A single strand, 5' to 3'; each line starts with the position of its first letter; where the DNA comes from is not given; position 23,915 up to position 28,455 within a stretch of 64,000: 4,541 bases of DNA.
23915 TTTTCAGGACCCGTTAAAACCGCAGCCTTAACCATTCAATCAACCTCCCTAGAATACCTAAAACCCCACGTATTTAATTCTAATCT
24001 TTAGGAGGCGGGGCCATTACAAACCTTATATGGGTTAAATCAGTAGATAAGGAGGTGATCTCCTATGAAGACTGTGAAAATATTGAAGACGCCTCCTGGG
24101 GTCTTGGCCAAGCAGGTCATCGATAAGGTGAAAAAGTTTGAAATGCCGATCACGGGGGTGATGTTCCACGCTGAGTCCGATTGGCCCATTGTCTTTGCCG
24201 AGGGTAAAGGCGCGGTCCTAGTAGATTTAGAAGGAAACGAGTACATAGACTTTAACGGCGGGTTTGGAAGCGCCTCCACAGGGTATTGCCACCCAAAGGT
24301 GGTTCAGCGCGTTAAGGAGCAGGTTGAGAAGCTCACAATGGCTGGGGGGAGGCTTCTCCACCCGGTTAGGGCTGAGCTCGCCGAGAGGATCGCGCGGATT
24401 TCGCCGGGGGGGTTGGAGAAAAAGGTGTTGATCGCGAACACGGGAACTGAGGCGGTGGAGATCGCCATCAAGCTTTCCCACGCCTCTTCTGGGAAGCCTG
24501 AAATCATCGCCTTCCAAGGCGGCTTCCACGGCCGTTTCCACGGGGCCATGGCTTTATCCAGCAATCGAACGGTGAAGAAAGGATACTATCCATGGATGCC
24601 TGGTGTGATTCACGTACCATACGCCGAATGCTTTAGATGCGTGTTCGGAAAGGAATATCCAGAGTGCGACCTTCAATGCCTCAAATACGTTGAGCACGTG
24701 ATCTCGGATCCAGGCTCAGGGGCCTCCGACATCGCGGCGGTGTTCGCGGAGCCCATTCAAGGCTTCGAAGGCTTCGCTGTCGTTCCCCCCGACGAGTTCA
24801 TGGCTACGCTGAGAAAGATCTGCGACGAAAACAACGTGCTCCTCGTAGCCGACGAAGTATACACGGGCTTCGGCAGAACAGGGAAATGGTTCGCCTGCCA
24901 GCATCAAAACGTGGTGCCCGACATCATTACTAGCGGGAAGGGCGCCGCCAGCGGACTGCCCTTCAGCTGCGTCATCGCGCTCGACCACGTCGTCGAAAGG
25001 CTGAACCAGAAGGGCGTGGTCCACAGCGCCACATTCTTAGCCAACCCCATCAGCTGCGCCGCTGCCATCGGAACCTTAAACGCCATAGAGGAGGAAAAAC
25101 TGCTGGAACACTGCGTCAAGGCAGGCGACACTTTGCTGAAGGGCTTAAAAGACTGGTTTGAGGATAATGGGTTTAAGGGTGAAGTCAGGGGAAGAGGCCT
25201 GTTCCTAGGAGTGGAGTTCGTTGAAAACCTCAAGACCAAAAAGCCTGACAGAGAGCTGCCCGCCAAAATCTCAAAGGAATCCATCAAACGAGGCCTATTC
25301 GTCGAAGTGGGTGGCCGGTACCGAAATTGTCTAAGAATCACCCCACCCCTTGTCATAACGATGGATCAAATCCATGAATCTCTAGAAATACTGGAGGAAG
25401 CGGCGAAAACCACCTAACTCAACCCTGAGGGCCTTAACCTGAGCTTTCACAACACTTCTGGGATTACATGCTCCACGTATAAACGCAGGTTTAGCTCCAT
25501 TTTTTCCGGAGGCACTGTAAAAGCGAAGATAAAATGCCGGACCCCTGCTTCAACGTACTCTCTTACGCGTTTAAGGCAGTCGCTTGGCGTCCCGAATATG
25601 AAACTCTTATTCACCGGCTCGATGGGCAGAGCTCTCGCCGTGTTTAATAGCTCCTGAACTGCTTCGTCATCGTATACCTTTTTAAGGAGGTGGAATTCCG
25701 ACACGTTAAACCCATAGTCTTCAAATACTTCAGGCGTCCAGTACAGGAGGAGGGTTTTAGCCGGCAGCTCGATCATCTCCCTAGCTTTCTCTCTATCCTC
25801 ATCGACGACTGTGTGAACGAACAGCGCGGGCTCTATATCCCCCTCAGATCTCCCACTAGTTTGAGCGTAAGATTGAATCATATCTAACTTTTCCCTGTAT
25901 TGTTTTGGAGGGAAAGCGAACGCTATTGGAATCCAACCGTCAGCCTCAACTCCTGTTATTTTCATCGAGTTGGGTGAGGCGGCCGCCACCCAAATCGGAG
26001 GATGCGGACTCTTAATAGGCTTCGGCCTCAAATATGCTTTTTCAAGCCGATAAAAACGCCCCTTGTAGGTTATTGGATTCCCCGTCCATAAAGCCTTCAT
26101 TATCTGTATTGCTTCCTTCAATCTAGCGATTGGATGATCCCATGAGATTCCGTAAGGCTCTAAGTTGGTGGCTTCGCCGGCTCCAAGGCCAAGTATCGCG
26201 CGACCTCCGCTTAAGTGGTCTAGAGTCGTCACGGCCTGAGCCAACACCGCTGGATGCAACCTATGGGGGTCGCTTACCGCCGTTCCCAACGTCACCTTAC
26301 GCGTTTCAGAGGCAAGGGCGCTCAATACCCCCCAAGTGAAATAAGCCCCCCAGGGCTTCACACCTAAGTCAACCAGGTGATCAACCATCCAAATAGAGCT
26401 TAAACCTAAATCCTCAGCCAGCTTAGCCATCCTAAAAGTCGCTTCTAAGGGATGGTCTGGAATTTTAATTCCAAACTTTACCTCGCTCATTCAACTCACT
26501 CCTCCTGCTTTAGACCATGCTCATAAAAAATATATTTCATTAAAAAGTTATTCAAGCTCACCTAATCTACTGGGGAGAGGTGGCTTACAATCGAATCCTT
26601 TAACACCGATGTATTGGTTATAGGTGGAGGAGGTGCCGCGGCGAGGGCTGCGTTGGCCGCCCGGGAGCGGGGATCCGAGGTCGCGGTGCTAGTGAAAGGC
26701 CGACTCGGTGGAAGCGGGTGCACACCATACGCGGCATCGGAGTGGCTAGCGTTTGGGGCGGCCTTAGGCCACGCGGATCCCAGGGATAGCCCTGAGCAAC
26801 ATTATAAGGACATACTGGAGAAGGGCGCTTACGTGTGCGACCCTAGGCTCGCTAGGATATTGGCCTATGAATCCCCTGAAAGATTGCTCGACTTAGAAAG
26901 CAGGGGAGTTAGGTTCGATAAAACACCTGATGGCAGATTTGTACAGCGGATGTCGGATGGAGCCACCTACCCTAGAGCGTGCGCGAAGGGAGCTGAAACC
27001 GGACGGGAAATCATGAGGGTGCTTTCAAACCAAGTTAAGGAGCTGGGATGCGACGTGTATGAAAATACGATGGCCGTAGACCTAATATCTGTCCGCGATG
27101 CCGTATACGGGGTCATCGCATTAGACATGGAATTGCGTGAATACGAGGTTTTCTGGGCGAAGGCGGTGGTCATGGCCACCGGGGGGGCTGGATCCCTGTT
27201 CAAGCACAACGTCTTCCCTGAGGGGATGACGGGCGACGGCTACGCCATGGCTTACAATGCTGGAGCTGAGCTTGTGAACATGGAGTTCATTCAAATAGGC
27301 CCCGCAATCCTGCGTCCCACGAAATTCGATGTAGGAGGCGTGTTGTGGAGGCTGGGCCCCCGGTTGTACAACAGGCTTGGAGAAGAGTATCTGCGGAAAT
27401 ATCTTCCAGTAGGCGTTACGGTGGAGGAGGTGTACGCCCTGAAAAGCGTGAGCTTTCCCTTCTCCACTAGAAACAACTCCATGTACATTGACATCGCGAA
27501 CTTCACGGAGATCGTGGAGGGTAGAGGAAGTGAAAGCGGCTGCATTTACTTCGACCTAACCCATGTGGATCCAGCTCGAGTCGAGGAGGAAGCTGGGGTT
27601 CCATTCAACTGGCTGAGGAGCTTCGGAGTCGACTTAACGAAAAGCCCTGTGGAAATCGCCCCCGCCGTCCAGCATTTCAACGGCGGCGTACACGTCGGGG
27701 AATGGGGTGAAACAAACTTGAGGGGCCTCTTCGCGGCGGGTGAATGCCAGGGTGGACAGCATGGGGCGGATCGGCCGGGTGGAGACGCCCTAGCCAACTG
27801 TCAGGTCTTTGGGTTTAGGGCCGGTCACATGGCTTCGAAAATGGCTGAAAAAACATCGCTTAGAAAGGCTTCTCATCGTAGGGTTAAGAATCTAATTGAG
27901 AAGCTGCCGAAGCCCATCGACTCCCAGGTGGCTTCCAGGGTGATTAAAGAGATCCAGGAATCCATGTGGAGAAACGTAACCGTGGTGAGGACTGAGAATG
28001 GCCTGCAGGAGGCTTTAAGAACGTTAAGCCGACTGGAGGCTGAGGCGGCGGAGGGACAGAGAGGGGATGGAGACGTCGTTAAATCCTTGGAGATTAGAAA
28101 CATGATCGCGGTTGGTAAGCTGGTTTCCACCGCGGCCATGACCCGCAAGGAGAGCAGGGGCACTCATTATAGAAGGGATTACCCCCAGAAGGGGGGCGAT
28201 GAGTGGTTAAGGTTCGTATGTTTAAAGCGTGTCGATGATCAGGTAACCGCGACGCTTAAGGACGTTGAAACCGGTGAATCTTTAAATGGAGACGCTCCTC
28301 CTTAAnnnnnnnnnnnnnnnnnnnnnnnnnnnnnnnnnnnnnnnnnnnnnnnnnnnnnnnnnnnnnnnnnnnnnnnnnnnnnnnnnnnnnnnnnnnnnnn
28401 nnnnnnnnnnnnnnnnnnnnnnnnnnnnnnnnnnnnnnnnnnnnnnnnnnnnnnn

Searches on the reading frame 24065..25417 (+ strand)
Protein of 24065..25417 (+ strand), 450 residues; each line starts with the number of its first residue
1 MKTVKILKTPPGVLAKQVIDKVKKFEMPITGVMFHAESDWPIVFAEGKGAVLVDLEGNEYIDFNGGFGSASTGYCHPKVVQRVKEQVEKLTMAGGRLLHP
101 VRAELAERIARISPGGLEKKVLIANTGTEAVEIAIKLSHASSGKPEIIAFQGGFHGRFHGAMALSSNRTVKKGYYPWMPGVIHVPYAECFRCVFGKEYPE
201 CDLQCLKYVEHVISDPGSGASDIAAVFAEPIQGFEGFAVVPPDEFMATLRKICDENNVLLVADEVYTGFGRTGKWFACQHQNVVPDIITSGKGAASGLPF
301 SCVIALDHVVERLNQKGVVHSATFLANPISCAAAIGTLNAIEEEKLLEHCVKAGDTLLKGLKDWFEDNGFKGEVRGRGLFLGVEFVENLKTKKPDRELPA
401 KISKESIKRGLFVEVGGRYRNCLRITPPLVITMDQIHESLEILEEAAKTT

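Call 45: search_protein_families(library=pfam, proteins=[window:24065-25417:+], max_evalue=0.0001)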
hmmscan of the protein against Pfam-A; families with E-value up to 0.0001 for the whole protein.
window:24065-25417:+ (450 aa): 1 family
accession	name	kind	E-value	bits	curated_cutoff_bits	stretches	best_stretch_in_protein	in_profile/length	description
PF00202.27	Aminotran_3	-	7.1e-105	351.4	30.5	1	39-446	8-402/403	Aminotransferase class-III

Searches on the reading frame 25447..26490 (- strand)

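Call 45: search_protein_families(library=pfam, proteins=[window:25447-26490:-], max_evalue=0.0001)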
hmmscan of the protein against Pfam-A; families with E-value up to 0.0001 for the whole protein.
window:25447-26490:- (347 aa): 1 family
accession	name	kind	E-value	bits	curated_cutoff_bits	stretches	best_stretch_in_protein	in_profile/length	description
PF00296.26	Bac_luciferase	-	2.8e-72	244.2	27.9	1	14-319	21-314/314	Luciferase-like monooxygenase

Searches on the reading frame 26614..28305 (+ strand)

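Call 45: search_protein_families(library=pfam, proteins=[window:26614-28305:+], max_evalue=0.0001)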
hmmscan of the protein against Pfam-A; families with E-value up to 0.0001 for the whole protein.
window:26614-28305:+ (563 aa): 5 families
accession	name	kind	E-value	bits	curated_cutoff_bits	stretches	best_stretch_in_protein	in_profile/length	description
PF00890.30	FAD_binding_2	-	1.2e-55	189.9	20.4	1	2-392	4-413/414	FAD binding domain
PF02910.25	Succ_DH_flav_C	-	4.4e-22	78.8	20.8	1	445-553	2-118/130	Fumarate reductase flavoprotein C-term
PF07992.20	Pyr_redox_2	-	2.4e-08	34.2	26.1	0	1-41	4-45/291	Pyridine nucleotide-disulphide oxidoreductase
PF01266.30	DAO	-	4.3e-07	30.2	27.9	1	2-200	4-213/353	FAD dependent oxidoreductase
PF03486.20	HI0933_like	-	3.8e-06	27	50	0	129-378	107-219/244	HI0933-like protein Rossmann domain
